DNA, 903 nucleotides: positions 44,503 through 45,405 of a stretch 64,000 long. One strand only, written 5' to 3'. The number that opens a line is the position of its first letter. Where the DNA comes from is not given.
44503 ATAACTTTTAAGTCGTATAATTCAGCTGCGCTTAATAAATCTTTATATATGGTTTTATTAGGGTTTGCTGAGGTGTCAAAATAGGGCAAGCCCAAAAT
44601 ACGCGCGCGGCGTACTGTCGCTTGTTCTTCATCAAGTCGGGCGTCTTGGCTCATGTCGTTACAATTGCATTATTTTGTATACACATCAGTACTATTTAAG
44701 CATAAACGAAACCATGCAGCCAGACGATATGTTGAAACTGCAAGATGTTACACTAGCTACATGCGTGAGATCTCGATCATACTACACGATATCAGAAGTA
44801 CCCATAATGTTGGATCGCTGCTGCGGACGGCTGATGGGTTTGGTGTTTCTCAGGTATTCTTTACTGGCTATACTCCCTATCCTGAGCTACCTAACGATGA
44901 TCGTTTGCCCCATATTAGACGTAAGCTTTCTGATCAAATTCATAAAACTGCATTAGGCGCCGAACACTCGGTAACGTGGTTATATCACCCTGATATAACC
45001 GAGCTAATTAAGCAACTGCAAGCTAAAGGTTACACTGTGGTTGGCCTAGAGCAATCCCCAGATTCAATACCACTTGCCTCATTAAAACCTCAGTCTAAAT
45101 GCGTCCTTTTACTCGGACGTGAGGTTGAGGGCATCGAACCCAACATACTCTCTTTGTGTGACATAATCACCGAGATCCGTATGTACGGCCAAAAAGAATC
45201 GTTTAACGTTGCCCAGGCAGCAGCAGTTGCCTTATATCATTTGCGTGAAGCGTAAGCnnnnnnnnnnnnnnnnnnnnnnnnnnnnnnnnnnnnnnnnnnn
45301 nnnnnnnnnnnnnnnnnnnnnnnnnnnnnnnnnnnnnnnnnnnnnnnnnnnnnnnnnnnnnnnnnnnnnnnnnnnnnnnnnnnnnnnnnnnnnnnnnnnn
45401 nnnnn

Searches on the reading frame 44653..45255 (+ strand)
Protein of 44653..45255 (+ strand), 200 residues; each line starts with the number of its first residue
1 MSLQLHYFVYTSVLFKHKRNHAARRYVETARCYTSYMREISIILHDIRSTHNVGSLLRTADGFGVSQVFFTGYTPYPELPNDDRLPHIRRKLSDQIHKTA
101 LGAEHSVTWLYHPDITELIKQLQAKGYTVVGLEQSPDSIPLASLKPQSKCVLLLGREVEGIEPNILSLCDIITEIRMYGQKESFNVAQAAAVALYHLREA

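Call 20: search_protein_families(library=pfam, proteins=[window:44653-45255:+], max_evalue=0.01)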
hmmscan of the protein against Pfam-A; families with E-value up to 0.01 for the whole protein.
window:44653-45255:+ (200 aa): 1 family
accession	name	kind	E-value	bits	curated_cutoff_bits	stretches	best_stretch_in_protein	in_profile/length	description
PF00588.24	SpoU_methylase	-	4.8e-31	108.2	29.7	1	40-195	2-142/142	SpoU rRNA Methylase family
